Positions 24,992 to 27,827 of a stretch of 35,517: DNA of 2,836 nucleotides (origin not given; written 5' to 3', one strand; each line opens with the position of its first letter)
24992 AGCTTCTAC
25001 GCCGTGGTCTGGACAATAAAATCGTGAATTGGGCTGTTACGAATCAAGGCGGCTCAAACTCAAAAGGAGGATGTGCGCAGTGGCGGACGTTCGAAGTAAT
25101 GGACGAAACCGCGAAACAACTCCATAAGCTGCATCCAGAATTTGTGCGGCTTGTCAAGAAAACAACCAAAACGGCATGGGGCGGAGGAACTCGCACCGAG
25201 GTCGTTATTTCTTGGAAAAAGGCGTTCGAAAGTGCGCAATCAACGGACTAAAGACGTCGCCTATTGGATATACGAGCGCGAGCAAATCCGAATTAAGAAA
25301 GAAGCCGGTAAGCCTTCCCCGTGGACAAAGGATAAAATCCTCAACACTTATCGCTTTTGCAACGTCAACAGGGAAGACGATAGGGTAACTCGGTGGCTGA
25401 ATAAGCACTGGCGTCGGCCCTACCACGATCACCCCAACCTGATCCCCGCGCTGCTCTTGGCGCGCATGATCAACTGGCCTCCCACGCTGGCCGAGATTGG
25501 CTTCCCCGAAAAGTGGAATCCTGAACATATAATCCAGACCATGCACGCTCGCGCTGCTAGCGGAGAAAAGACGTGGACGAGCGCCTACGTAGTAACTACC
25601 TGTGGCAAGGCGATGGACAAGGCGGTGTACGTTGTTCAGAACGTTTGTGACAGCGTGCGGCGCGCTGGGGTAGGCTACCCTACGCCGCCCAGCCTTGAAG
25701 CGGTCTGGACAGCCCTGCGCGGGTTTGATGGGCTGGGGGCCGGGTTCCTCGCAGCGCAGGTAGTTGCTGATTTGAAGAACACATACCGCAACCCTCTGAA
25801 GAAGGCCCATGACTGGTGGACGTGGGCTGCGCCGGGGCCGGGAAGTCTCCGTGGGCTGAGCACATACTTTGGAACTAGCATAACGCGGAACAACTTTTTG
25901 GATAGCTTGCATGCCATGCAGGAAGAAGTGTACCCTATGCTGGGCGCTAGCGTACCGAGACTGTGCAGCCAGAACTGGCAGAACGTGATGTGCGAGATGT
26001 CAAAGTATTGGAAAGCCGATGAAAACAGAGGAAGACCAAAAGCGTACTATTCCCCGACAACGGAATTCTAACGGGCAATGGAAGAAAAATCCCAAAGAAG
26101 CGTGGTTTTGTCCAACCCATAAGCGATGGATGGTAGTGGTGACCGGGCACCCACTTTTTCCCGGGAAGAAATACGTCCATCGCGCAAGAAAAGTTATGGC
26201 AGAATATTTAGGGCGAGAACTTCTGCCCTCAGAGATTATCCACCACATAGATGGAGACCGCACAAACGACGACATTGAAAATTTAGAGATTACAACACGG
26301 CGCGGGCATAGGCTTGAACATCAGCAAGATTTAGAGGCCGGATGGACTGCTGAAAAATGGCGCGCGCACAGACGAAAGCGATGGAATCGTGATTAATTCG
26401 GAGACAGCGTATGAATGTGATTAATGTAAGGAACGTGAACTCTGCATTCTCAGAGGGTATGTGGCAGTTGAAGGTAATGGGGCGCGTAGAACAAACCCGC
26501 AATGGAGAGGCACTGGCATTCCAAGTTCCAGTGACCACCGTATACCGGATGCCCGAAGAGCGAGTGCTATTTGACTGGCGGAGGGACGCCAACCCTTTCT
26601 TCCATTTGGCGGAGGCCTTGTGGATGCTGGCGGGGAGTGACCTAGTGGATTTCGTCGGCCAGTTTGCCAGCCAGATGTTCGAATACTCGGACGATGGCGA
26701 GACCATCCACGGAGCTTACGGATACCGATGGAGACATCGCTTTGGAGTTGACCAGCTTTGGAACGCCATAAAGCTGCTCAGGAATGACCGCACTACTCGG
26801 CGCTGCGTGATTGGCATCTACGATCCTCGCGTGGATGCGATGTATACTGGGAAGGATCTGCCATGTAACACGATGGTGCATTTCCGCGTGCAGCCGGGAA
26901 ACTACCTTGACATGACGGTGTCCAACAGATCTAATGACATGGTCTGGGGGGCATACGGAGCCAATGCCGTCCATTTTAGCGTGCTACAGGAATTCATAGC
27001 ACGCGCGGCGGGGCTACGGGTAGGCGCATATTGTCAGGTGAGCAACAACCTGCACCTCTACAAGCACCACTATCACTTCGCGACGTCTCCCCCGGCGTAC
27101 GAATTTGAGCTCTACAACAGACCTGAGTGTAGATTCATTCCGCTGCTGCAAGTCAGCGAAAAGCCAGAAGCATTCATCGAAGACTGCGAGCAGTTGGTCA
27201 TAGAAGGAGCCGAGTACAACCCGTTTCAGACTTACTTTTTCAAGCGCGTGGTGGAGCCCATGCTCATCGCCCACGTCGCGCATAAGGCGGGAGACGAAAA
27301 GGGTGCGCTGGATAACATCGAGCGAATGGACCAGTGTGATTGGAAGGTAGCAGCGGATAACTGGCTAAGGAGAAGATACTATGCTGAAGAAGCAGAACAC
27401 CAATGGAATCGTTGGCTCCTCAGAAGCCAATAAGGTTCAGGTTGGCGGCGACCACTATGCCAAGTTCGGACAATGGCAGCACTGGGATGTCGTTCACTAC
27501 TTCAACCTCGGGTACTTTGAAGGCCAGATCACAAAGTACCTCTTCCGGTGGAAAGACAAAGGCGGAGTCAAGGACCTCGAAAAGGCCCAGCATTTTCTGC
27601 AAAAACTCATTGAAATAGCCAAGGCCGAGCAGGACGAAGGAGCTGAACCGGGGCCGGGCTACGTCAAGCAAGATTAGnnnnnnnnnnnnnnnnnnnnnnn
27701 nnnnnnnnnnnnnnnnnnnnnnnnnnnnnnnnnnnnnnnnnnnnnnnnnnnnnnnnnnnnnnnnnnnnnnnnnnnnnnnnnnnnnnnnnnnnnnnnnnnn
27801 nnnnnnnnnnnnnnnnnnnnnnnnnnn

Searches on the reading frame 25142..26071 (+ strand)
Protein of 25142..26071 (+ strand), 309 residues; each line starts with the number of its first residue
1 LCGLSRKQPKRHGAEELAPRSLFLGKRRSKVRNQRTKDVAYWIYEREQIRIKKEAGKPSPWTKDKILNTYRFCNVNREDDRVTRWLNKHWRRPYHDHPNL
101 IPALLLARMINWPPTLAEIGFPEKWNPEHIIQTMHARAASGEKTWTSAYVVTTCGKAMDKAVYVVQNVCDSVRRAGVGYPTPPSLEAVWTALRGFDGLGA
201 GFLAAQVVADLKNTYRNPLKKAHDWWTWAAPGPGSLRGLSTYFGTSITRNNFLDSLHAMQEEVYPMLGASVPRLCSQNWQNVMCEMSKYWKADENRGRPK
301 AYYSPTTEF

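Call 5: search_protein_families(library=pfam, proteins=[window:25142-26071:+], max_evalue=0.01)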
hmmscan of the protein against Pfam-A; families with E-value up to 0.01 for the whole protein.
window:25142-26071:+ (309 aa): 1 family
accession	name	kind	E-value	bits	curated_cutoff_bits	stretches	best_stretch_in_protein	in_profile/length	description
PF18723.6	HMUDK_hel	-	1.6e-35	123.3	25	1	36-293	4-275/281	5-hmdU DNA kinase, helical domain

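Call 6: search_protein_families(library=phrogs, proteins=[window:25142-26071:+], max_evalue=0.01)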
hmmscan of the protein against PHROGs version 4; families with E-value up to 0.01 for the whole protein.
window:25142-26071:+ (309 aa): 1 family
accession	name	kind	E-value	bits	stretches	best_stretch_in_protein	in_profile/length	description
phrog_2396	-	unknown function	2.1e-50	173.2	2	33-160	4-140/331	-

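Call 77: search_protein_families(library=ncbifam, proteins=[window:25142-26071:+], max_evalue=0.01)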
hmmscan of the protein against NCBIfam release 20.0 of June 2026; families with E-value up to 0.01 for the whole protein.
window:25142-26071:+ (309 aa): 0 families

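Call 103: search_dna_similar(query=window:25142-26068:+, collection=phages, mode=protein, max_evalue=1e-8, max_rows=25, rows=spread)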
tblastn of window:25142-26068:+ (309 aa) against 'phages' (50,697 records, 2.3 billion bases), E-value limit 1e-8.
Records with a match: 93; places in all: 93; records where one place covers at least 80% of the query: 88.
Best place of each record, by identity: <60% 93.
By first word of the organism name: Pseudomonas 69; Bordetella 9; Rhizobium 3; Stenotrophomonas 2; Acinetobacter 2; Delftia 2; Ralstonia 2; Sphaerotilus 1; Pseudanabaena 1; Alphaproteobacteria 1; and 1 more.
By host as written in the record: Pseudomonas aeruginosa 27; Pseudomonas aeruginosa PAO1 22; - 9; Bordetella bronchiseptica ATCC 10580 9; Pseudomonas sp. 5; Pseudomonas aeruginosa PA14 4; Stenotrophomonas maltophilia 2; Pseudomonas aeruginosa strain PAO9505 2; and 11 more.
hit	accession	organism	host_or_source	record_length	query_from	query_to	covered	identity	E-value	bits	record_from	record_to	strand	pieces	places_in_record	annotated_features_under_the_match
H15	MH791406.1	Pseudomonas phage PaSz-4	Pseudomonas aeruginosa PAO1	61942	7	304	96%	31.7%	3e-34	137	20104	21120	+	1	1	hypothetical protein (x2)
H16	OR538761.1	Pseudomonas phage PSP2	Pseudomonas aeruginosa PAO1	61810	7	304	96%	31.4%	5e-34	137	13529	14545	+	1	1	hypothetical protein (x2)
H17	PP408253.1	Pseudomonas phage vB_Pa-PAC6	Pseudomonas aeruginosa PA14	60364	7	304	96%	31.1%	1e-33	135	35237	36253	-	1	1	aGPT-Pplase1 domain-containing protein | putative kinase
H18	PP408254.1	Pseudomonas phage vB_Pa-PAC7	Pseudomonas aeruginosa PA14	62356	7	304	96%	31.1%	1e-33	135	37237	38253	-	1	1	hypothetical protein (x2)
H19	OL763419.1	Pseudomonas phage Churro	Pseudomonas aeruginosa PAO1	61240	7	304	96%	31.1%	2e-33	135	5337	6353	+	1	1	hypothetical protein | putative nucleoside triphosphate hydrolase | ribosome_binding_site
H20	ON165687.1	Sphaerotilus phage SN1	Sphaerotilus natans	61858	7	304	96%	31.1%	3e-33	135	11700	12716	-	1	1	alpha-glutamyl/putrescinyl thymine pyrophosphorylase clade 1 | P-loop nucleotide kinase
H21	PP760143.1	Pseudomonas phage vB_Pae_HLL23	Pseudomonas aeruginosa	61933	7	304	96%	30.8%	4e-33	134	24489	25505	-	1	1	hypothetical protein (x2)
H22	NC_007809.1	Pseudomonas phage M6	Pseudomonas aeruginosa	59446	7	304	96%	30.5%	1e-32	132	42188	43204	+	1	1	hypothetical protein ORF055 | terminase small subunit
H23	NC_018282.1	Pseudomonas phage MP1412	Pseudomonas aeruginosa PAO1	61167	7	304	96%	30.3%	8e-34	136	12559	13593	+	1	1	hypothetical protein | terminase small subunit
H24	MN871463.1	Pseudomonas phage Pa-L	Pseudomonas aeruginosa PAO1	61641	7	304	96%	30.2%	6e-32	130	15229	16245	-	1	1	record has no annotation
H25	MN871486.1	Pseudomonas phage PaSz-9_45_61k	Pseudomonas aeruginosa PAO1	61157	7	304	96%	29.9%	2e-29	123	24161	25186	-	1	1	record has no annotation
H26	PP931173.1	Pseudomonas phage PAKlein3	Pseudomonas aeruginosa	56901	8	303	96%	29.6%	2e-21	100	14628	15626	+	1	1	terminase small subunit (x2)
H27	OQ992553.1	Pseudomonas phage Clover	Pseudomonas aeruginosa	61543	35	304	87%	31.6%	1e-31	130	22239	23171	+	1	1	hypothetical protein (x2)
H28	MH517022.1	Acinetobacter phage SH-Ab 15599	Acinetobacter baumannii 15599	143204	39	309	88%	30.8%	6e-31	128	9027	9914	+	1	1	hypothetical protein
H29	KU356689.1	Pseudomonas phage ZC01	Pseudomonas aeruginosa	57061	41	303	85%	31.3%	1e-20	98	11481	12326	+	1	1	hypothetical protein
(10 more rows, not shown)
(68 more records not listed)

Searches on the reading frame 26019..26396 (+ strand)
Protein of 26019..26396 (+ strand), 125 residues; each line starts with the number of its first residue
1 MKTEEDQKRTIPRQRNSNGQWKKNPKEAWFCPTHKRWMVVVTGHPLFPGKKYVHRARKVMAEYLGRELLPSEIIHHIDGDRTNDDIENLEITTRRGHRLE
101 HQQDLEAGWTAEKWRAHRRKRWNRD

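Call 62: search_protein_families(library=pfam, proteins=[window:26019-26396:+], max_evalue=0.01)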
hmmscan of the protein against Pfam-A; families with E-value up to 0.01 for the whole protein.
window:26019-26396:+ (125 aa): 1 family
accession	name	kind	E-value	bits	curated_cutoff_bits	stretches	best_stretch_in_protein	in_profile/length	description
PF13392.12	HNH_3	-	1.7e-09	37.6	24.8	1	57-98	5-45/46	HNH endonuclease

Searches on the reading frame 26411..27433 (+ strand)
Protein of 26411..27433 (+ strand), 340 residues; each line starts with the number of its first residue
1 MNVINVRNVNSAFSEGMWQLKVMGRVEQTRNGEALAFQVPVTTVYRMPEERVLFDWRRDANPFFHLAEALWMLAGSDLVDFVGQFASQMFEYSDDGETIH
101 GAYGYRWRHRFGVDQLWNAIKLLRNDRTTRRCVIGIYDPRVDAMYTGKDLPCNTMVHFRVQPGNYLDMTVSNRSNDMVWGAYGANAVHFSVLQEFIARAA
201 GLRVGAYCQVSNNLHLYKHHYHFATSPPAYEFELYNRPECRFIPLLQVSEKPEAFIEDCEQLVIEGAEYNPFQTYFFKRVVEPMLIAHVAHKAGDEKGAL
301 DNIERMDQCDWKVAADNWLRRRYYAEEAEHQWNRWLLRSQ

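Call 5: search_protein_families(library=pfam, proteins=[window:26411-27433:+], max_evalue=0.01)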
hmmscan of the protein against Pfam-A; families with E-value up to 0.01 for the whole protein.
window:26411-27433:+ (340 aa): 1 family
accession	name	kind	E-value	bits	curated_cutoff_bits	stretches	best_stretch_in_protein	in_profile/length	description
PF00303.24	Thymidylat_synt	-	6.5e-22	78.4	24.3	1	66-224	56-218/266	Thymidylate synthase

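Call 6: search_protein_families(library=phrogs, proteins=[window:26411-27433:+], max_evalue=0.01)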
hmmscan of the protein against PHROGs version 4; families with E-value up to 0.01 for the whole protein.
window:26411-27433:+ (340 aa): 4 families
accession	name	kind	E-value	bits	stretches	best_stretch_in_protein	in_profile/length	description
phrog_5131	-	DNA, RNA and nucleotide metabolism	4.3e-108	362.8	1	1-328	1-344/357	thymidylate synthase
phrog_3676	-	DNA, RNA and nucleotide metabolism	1.1e-47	164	1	21-222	25-232/351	thymidylate synthase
phrog_160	-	DNA, RNA and nucleotide metabolism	1.1e-31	110.9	1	57-223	81-259/335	thymidylate synthase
phrog_5682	-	DNA, RNA and nucleotide metabolism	1e-14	55.3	1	97-222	37-156/209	thymidylate synthase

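Call 77: search_protein_families(library=ncbifam, proteins=[window:26411-27433:+], max_evalue=0.01)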
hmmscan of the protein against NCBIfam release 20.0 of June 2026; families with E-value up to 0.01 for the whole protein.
window:26411-27433:+ (340 aa): 6 families
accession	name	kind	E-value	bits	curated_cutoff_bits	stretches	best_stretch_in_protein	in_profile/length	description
TIGR03283.1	thy_syn_methano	equivalog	2.6e-22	79.3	174.55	1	3-221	2-198/201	thymidylate synthase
NF002495.0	PRK01827.1-1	equivalog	2.2e-17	63.5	327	1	94-222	100-226/279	thymidylate synthase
NF002497.0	PRK01827.1-3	equivalog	3.2e-16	59.5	327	1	67-224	57-216/264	thymidylate synthase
NF002499.0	PRK01827.1-5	equivalog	1.5e-12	47.3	405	1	67-265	57-250/264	thymidylate synthase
TIGR03284.1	thym_sym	equivalog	1.5e-12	47.3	108.35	1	90-224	113-248/296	thymidylate synthase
NF002496.0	PRK01827.1-2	equivalog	2.1e-12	46.8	325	1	99-222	144-268/318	thymidylate synthase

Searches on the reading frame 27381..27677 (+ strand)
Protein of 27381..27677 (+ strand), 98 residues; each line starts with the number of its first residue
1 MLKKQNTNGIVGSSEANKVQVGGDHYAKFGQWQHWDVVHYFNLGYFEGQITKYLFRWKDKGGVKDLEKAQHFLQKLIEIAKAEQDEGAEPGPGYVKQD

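Call 62: search_protein_families(library=pfam, proteins=[window:27381-27677:+], max_evalue=0.01)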
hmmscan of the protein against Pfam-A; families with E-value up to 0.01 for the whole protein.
window:27381-27677:+ (98 aa): 1 family
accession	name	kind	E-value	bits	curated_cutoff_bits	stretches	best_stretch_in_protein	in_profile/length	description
PF11753.13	DUF3310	-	3.1e-06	27.6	24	1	24-73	5-59/60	Protein of unknwon function (DUF3310)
